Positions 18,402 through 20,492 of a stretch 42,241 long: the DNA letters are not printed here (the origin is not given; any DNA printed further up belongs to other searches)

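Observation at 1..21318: Four NeuB-type synthase modules and three cytidylyltransferase modules in one co-directional cluster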

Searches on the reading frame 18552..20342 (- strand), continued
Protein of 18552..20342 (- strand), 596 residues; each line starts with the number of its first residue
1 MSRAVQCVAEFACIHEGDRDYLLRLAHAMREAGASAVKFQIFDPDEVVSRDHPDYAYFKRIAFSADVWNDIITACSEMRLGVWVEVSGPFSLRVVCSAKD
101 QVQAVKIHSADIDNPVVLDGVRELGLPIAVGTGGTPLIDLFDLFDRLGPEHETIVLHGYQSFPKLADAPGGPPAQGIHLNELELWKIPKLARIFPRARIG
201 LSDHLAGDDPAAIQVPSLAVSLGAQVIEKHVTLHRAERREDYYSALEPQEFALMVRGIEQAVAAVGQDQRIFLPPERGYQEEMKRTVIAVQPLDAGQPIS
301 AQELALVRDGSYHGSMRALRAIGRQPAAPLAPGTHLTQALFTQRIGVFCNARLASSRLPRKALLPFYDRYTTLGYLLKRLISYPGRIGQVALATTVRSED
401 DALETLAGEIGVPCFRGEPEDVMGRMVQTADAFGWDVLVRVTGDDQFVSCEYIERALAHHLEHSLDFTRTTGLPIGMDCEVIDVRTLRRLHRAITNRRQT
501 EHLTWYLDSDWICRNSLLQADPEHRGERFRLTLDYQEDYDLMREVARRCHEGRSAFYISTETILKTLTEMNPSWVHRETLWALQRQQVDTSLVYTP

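Call 16: search_solved_structures(query=window:18552-20342:-, max_evalue=0.01, show_alignments=5)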
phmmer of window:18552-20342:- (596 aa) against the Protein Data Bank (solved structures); distinct sequences matched with E-value up to 0.01: 10.
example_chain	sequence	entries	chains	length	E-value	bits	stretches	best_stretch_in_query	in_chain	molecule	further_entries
6oew_A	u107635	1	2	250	4e-21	78.4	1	343-581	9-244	Cytidylyltransferase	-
1vli_A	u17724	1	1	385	1.2e-16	63.5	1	6-267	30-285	Spore coat polysaccharide biosynthesis protein spsE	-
8h2c_A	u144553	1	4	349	1.1e-12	50.4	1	189-309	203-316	Pseudaminic acid synthase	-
6ncs_A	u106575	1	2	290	1.3e-11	47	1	5-283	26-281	N-acetylneuraminic acid (Sialic acid) synthetase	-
1xuu_A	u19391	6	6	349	4.1e-07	32.1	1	8-321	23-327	polysialic acid capsule biosynthesis protein SiaC | N-acetylneuraminate synthase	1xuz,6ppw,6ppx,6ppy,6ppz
3g8r_A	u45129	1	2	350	6e-07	31.5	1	56-305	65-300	Probable spore coat polysaccharide biosynthesis protein E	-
4ipj_A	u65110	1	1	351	1e-06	30.8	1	8-321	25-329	Polysialic acid capsule biosynthesis protein SiaC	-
2wqp_A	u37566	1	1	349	2e-06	29.8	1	8-321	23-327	POLYSIALIC ACID CAPSULE BIOSYNTHESIS PROTEIN SIAC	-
4ipi_A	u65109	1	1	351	2.3e-06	29.6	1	8-319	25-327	Polysialic acid capsule biosynthesis protein SiaC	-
2nwt_A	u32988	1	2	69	0.0076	18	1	283-316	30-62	UPF0165 protein AF_2212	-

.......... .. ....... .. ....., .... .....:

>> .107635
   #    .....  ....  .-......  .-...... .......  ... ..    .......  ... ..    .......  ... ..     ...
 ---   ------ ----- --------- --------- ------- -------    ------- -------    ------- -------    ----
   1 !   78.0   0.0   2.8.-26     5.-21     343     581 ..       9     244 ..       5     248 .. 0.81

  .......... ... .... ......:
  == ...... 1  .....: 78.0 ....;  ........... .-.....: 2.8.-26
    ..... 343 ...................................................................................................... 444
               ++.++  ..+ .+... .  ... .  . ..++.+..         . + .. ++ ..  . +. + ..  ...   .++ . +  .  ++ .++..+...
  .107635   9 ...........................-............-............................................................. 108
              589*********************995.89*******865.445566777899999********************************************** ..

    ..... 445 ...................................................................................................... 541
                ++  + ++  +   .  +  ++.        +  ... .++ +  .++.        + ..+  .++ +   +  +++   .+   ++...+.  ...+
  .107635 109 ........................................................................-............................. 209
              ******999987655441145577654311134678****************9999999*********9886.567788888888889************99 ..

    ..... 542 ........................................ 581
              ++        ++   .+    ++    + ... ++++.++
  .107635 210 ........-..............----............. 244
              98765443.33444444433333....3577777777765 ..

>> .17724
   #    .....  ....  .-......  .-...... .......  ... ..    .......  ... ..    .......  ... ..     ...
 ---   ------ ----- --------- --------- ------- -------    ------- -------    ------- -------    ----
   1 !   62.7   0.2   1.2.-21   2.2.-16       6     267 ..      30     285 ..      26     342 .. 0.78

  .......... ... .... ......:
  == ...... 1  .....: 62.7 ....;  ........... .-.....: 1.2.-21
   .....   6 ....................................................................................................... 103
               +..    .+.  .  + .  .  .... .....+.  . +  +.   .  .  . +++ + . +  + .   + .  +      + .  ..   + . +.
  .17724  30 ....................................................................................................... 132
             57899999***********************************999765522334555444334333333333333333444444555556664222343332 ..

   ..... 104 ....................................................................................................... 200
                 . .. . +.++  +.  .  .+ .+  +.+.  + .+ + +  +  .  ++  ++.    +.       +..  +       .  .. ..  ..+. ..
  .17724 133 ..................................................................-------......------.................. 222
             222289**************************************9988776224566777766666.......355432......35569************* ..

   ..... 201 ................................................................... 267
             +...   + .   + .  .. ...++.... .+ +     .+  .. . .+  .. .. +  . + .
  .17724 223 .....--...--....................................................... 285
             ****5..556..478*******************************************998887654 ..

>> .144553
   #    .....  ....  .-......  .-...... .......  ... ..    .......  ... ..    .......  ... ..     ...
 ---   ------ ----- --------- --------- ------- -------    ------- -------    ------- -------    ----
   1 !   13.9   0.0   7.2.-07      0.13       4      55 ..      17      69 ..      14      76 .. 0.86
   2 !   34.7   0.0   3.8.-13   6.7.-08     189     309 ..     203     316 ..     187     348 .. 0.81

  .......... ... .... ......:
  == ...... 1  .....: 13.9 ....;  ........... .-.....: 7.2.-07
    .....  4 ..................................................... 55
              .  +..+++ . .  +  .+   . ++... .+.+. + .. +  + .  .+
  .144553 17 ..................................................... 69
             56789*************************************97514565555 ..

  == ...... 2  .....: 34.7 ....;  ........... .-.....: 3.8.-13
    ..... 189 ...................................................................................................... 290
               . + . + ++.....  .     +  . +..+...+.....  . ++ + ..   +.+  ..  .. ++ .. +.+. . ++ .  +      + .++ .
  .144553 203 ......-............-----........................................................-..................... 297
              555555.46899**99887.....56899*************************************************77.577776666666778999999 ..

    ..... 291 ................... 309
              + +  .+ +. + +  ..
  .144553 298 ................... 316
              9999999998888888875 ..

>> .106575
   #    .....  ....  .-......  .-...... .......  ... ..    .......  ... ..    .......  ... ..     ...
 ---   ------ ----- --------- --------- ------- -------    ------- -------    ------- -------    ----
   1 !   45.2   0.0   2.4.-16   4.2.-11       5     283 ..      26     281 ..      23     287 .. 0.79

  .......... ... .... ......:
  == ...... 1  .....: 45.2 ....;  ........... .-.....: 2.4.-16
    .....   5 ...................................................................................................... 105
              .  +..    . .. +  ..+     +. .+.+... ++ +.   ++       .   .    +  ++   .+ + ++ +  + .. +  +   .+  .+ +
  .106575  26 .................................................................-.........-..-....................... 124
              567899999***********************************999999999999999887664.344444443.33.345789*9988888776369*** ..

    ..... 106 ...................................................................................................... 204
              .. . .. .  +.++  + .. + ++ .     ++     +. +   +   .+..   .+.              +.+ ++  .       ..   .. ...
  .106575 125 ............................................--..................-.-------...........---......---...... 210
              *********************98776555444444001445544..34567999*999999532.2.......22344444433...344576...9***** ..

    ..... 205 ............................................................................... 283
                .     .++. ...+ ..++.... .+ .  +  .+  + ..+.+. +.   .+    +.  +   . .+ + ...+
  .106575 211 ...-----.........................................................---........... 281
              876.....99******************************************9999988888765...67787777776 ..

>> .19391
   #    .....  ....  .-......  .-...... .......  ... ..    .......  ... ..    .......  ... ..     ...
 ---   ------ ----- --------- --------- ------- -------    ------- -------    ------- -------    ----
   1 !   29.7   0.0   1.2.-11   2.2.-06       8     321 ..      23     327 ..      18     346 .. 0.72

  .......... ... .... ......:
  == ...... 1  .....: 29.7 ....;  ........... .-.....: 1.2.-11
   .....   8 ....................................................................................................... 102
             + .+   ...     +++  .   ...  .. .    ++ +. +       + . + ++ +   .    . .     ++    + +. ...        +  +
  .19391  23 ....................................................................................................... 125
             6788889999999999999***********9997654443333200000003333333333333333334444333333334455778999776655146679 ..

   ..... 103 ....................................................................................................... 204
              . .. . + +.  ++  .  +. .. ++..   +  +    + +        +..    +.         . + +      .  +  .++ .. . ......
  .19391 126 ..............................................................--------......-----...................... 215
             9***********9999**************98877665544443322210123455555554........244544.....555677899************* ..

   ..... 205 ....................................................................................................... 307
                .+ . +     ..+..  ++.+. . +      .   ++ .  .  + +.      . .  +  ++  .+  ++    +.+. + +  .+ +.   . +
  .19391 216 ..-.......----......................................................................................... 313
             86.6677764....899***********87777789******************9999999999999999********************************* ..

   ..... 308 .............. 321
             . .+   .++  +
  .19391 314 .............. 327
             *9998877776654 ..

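Call 24: find_related_loci(query=A1, collection=genome_contigs, flank=10000)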
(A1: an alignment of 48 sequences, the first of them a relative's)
Query A1 (596 aa) in genome_contigs; peptide patterns used: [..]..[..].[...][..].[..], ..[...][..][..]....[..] (x = any residue, [..] = any of these).
600 stretches matched a pattern (row limit reached: there are more); 549 encode a relative of the query (tblastn E <= 1e-3); the best 80 are kept; 80 distinct loci.
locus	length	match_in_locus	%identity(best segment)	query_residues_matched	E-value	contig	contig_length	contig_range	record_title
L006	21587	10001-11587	33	5-543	1e-77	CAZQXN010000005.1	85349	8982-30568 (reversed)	MAG TPA_asm: uncultured Planctomycetia bacterium isolate SRP167671_co1_127 genome assembly, contig: NODE_255_length_8534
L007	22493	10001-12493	30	3-580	3e-77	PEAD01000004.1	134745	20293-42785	MAG: Nitrospirae bacterium MYbin3 scaffold6, whole genome shotgun sequence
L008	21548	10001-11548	34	2-528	4e-75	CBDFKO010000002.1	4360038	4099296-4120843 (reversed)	MAG: Acidobacteriota bacterium isolate 56443360-9f90-4b44-89ee-e98ee14cdcc8 genome assembly, contig: contig_2, whole gen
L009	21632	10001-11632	31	3-557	1e-71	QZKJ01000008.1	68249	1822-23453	MAG: Desulfurivibrio sp. isolate SURF_16 Ga0104751_1000467, whole genome shotgun sequence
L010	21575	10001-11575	31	4-545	2e-71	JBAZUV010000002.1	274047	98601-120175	MAG: Elusimicrobiota bacterium isolate SO_2017_GW1_237 NODE_320_length_274047_cov_6.709576_OW334_2017, whole genome shot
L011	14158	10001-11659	28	2-570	1e-70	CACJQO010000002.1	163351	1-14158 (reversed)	uncultured Pelagibacteraceae bacterium isolate AG-447-N15 genome assembly, contig: AG-447-N15_NODE_2, whole genome shotg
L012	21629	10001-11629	33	5-542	2e-67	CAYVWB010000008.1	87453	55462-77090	MAG TPA_asm: uncultured Desulfovibrionaceae bacterium isolate SRP141376_co5_123 genome assembly, contig: NODE_507_length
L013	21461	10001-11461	28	5-507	5e-67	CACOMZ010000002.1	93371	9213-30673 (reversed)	MAG: uncultured Pelagibacteraceae bacterium isolate AH-324-B08 genome assembly, contig: AH-324-B08_NODE_2, whole genome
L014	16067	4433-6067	30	3-559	1e-65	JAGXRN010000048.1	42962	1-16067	MAG: Dethiobacter sp. isolate CROMO_A_105 c_000000564167, whole genome shotgun sequence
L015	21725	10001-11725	27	2-580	3e-61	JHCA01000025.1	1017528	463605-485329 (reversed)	Bacillus stercoris strain D7XPN1 Contig00001, whole genome shotgun sequence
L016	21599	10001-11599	29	5-545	2e-73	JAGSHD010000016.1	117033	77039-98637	MAG: Candidatus Cloacimonadota bacterium isolate GY13CL_bin.7 k141_420064_length_117033_cov_33.0033, whole genome shotgu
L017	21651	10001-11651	32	7-569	4e-41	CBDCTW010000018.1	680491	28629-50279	MAG: Candidatus Marinacidobacterales bacterium isolate 93f947af-649f-438b-bd9c-305c393987f8 genome assembly, contig: con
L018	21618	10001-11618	31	7-550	5e-58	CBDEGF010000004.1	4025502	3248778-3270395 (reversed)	MAG: Candidatus Marinacidobacterales bacterium isolate c082ba49-c445-4dc2-813e-242f56799b7a genome assembly, contig: con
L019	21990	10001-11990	30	7-323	2e-38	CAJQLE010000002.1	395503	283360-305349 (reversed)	MAG: uncultured Flavobacteriales bacterium isolate 0.2_20180517_Bin_MAXBIN_167_sub_1 genome assembly, contig: c_00000000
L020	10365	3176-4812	31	8-567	1e-61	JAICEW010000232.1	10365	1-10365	MAG: Vicinamibacteria bacterium isolate BD_ISSM_2_bin.32 k141_585041_length_10365_cov_27.0000, whole genome shotgun sequ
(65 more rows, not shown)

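Call 57: find_encoding_contigs(protein=P0017, flank=10000, max_places=1)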
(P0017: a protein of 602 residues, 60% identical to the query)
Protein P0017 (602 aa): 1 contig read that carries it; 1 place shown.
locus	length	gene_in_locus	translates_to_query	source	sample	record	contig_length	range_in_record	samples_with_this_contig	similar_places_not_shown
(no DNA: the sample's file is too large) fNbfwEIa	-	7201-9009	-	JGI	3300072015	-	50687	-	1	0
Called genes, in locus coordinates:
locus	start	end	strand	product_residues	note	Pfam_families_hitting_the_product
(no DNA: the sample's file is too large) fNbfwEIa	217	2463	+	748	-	PF04932:Wzy_C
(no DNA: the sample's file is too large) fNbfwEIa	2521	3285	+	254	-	PF03328:HpcH_HpaI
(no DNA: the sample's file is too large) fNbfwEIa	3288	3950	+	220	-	PF02585:PIG-L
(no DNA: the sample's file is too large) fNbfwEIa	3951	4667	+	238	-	PF08889:WbqC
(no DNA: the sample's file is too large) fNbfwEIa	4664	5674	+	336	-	-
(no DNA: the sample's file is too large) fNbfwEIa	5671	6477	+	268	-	PF03102:NeuB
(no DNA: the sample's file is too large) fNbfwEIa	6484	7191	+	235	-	PF00551:Formyl_trans_N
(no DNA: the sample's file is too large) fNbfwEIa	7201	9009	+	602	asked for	PF03102:NeuB, PF02348:CTP_transf_3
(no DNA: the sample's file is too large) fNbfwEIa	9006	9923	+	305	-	PF13489:Methyltransf_23, PF08003:Methyltransf_9 (weak), PF13847:Methyltransf_31, PF08241:Methyltransf_11, PF08242:Methyltransf_12, PF13649:Methyltransf_25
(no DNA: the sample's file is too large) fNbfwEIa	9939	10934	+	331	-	PF01408:GFO_IDH_MocA, PF02894:GFO_IDH_MocA_C, PF22725:GFO_IDH_MocA_C3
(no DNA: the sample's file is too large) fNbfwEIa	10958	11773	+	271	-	PF00106:adh_short, PF13561:adh_short_C2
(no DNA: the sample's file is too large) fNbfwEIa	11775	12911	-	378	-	PF13439:Glyco_transf_4, PF13579:Glyco_trans_4_4, PF20706:GT4-conflict, PF00534:Glycos_transf_1, PF13692:Glyco_trans_1_4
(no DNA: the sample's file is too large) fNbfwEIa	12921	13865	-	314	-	PF01073:3Beta_HSD, PF01370:Epimerase, PF02719:Polysacc_synt_2, PF04321:RmlD_sub_bind, PF13460:NAD_binding_10, PF16363:GDP_Man_Dehyd, PF07993:NAD_binding_4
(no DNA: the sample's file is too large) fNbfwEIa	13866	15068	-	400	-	PF01041:DegT_DnrJ_EryC1, PF01212:Beta_elim_lyase (faint)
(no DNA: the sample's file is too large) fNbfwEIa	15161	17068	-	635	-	PF13522:GATase_6, PF13537:GATase_7, PF00733:Asn_synthase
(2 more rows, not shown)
